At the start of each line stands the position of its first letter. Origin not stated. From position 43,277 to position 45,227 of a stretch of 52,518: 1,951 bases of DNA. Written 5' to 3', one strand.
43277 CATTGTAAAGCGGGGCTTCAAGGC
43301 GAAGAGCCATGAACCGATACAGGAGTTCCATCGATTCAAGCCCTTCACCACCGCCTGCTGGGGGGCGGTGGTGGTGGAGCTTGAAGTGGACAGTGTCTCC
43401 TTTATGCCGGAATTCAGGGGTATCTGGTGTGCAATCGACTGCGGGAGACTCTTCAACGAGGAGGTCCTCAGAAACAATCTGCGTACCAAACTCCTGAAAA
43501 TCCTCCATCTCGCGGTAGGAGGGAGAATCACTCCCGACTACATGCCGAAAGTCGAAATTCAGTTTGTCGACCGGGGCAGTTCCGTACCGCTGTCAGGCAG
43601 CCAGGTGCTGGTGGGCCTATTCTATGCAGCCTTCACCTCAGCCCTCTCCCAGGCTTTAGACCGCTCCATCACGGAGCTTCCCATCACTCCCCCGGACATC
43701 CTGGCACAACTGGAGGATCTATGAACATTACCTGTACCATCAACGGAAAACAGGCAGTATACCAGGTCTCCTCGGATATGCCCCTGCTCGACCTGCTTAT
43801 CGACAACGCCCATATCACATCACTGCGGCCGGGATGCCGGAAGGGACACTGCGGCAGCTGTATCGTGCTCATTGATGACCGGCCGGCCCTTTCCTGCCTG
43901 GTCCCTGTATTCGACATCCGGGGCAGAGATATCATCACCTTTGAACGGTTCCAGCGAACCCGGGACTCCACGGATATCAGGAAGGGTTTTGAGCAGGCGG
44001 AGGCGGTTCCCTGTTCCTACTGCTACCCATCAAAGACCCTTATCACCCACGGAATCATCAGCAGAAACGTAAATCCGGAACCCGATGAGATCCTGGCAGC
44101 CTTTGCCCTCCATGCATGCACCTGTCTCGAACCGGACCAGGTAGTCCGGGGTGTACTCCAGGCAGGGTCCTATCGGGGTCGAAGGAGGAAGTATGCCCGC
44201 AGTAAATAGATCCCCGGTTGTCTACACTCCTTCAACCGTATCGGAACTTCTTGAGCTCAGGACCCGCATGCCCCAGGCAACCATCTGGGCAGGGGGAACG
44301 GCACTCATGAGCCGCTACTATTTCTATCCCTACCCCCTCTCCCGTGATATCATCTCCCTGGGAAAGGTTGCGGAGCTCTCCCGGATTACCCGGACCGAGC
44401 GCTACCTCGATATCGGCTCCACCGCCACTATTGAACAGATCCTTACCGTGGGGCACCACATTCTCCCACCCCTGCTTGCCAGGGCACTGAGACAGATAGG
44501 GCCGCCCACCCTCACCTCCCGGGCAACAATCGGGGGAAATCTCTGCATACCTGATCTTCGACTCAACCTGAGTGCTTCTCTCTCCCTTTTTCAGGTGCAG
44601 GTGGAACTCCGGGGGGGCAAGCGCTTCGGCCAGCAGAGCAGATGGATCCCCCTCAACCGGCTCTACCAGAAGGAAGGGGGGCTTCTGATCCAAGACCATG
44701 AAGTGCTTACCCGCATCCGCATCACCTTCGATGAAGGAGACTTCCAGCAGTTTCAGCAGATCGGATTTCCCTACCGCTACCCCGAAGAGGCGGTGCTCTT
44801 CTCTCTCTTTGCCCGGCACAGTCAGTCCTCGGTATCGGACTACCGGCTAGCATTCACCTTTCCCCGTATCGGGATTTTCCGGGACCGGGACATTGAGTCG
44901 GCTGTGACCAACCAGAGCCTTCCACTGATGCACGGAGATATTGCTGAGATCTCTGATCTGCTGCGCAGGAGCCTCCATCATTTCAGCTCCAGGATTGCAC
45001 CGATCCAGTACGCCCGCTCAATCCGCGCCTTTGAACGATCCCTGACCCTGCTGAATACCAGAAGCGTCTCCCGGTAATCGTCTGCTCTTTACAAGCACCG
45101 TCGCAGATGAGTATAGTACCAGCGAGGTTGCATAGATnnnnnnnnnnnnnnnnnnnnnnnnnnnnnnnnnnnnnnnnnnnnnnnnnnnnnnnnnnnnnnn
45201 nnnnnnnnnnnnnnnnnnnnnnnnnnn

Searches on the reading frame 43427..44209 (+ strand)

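Call 64: search_protein_families(library=pfam, proteins=[window:43427-44209:+], max_evalue=0.001)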
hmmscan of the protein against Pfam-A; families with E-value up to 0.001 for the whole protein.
window:43427-44209:+ (260 aa): 3 families
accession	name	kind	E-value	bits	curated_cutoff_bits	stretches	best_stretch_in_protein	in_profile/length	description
PF01799.25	Fer2_2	-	2.2e-07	31.3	30.3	1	171-243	1-74/75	[2Fe-2S] binding domain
PF13085.11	Fer2_3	-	6.2e-06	26.6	27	1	131-173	46-87/107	2Fe-2S iron-sulfur cluster binding domain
PF00111.32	Fer2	-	7.3e-06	26.3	21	1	104-151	2-49/77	2Fe-2S iron-sulfur cluster binding domain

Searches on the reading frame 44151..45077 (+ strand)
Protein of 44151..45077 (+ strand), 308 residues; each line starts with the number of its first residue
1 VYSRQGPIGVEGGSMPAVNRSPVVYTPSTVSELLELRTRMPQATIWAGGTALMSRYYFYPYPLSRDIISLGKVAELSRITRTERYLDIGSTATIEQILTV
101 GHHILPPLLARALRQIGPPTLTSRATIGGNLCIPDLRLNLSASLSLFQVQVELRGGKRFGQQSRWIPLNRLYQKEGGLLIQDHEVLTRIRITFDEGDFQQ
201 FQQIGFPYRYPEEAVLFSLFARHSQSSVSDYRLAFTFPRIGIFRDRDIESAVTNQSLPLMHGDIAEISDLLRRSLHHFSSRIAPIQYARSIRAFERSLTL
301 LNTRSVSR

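Call 49: search_protein_families(library=pfam, proteins=[window:44151-45077:+], max_evalue=0.00001)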
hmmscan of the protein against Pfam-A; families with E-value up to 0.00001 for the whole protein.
window:44151-45077:+ (308 aa): 1 family
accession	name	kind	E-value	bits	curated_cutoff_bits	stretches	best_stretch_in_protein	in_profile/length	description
PF00941.27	FAD_binding_5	-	4.8e-23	82.2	27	1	24-191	5-167/170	FAD binding domain in molybdopterin dehydrogenase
